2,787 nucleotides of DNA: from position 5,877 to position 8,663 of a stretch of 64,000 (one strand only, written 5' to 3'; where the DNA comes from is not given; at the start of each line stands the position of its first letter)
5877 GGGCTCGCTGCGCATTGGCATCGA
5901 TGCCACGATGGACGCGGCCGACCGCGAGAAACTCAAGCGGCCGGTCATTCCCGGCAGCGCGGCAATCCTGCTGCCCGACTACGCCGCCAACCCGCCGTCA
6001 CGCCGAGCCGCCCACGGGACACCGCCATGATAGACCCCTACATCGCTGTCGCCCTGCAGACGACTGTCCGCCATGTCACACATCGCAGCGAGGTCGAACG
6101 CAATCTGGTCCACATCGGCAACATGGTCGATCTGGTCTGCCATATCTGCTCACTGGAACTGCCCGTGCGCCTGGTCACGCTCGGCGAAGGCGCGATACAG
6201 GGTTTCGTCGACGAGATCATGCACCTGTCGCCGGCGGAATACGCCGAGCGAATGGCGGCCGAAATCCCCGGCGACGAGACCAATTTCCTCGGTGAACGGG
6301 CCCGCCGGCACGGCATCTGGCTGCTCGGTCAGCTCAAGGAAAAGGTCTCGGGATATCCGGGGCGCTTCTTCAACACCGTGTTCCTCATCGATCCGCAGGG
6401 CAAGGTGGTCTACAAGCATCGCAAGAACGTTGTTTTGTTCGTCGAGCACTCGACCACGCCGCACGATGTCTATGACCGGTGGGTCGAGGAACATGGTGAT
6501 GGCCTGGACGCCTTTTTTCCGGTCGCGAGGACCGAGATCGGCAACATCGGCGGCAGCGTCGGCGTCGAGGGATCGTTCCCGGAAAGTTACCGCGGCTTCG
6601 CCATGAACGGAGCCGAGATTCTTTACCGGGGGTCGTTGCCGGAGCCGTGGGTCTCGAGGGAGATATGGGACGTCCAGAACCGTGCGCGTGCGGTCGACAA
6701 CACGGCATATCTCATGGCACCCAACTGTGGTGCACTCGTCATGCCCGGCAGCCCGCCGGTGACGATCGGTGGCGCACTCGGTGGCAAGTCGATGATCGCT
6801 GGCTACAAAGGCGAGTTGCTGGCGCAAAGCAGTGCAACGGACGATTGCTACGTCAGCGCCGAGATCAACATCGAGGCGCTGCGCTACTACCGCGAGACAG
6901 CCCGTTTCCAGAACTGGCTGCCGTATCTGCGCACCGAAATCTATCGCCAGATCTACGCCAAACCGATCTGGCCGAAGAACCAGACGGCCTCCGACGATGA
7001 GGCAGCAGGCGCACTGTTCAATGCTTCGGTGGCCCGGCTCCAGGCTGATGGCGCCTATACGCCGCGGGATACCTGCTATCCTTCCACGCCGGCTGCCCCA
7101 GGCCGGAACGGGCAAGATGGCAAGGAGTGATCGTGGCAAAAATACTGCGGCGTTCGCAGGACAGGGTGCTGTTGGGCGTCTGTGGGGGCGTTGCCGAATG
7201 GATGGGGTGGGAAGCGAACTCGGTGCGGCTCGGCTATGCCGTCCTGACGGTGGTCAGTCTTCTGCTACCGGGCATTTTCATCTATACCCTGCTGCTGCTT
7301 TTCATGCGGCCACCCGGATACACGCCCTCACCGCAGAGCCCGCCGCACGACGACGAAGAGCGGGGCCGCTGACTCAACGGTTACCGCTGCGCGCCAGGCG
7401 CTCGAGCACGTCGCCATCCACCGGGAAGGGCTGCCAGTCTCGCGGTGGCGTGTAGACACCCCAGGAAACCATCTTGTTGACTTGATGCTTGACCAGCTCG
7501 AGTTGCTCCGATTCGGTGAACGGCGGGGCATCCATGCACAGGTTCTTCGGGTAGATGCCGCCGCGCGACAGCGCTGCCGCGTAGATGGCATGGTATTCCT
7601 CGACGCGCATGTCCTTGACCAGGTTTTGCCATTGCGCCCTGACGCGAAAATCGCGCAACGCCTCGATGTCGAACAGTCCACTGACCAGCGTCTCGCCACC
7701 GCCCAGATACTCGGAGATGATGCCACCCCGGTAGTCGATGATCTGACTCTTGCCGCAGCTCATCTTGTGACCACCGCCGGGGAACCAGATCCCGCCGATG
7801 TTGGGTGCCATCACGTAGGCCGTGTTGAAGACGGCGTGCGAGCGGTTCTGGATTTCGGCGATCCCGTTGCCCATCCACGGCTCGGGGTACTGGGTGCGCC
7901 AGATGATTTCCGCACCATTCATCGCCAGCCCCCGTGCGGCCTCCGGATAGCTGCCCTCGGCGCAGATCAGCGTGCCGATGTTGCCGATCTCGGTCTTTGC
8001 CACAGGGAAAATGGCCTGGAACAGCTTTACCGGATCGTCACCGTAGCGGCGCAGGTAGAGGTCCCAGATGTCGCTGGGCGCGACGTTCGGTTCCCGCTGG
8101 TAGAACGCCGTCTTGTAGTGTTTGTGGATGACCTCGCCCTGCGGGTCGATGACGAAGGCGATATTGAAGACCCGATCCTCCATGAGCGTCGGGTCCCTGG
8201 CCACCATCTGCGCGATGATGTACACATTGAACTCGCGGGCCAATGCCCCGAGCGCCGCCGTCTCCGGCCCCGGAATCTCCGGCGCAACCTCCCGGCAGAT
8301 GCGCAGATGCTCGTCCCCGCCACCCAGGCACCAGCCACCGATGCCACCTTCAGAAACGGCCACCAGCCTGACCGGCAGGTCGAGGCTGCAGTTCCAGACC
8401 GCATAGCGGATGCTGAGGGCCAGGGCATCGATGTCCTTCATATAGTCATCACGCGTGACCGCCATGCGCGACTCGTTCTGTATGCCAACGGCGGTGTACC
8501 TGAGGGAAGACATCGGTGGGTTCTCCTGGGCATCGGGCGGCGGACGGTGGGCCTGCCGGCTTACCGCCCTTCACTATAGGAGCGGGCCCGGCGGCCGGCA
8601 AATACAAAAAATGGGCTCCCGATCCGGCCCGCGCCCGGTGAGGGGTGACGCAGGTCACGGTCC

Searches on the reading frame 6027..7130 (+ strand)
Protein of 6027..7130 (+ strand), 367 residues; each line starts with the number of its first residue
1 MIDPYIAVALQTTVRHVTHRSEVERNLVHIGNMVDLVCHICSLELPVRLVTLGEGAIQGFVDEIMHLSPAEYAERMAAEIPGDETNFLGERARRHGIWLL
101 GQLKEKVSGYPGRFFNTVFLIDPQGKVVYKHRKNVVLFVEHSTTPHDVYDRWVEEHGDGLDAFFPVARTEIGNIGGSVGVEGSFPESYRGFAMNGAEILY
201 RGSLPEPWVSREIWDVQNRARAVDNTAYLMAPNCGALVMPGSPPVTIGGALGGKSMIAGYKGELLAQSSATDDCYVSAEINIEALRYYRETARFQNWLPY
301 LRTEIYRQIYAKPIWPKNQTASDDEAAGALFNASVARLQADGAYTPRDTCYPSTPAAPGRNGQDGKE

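Call 26: search_protein_families(library=ncbifam, proteins=[window:6027-7130:+], max_evalue=0.001)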
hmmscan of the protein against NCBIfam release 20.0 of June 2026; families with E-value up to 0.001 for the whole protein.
window:6027-7130:+ (367 aa): 8 families
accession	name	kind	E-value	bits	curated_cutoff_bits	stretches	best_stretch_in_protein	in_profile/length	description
NF009802.0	PRK13286.1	equivalog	1.4e-12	47.3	427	1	13-301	21-279/345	aliphatic amidase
TIGR03381.1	agmatine_aguB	equivalog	2.8e-10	40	410.25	1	113-292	93-265/279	N-carbamoylputrescine amidase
NF009803.0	PRK13287.1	equivalog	3.4e-10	39.2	406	1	8-292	17-269/333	formamidase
NF040852.1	nitrile_Arch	equivalog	5.1e-08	32.4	500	1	71-287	53-242/262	nitrilase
NF043013.1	DeGluthAmidYersProt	equivalog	8.5e-08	31.7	500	1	68-234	49-212/278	deaminated glutathione amidase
NF033621.1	de_GSH_amidase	exception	1.1e-05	24.9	355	1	107-236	84-205/260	deaminated glutathione amidase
NF007757.0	PRK10438.1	equivalog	1.4e-05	24.4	249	1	212-291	171-243/256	amidohydrolase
TIGR04048.1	nitrile_sll0784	equivalog_domain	0.00082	18.4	502.6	0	76-176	71-156/301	Nit6803 family nitrilase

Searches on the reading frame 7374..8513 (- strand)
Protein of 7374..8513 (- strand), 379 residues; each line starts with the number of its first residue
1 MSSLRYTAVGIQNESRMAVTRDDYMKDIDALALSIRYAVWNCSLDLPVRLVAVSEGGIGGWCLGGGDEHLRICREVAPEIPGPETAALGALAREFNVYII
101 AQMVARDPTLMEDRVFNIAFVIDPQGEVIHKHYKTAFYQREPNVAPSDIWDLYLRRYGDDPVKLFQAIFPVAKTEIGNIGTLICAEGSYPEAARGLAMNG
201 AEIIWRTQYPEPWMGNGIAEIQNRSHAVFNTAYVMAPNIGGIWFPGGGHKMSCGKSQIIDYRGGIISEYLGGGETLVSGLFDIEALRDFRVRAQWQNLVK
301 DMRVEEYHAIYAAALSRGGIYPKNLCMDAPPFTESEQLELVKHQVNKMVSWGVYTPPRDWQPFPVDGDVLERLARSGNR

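Call 26: search_protein_families(library=ncbifam, proteins=[window:7374-8513:-], max_evalue=0.001)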
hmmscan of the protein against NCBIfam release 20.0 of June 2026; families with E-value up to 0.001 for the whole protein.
window:7374-8513:- (379 aa): 7 families
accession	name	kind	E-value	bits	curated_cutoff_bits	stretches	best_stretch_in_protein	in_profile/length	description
NF009802.0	PRK13286.1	equivalog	4.1e-13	49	427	1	75-319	74-296/345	aliphatic amidase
TIGR03381.1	agmatine_aguB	equivalog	4.3e-12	46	410.25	1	85-309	68-278/279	N-carbamoylputrescine amidase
NF009803.0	PRK13287.1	equivalog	4.1e-11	42.2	406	1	65-295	65-271/333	formamidase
NF040852.1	nitrile_Arch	equivalog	1.3e-10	40.9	500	1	74-305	56-258/262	nitrilase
TIGR04048.1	nitrile_sll0784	equivalog_domain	8.9e-07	28.2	502.6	1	66-235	62-212/301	Nit6803 family nitrilase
NF043013.1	DeGluthAmidYersProt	equivalog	2.5e-05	23.6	500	1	81-268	62-238/278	deaminated glutathione amidase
NF033621.1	de_GSH_amidase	exception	0.00068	19.1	355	0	165-268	127-223/260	deaminated glutathione amidase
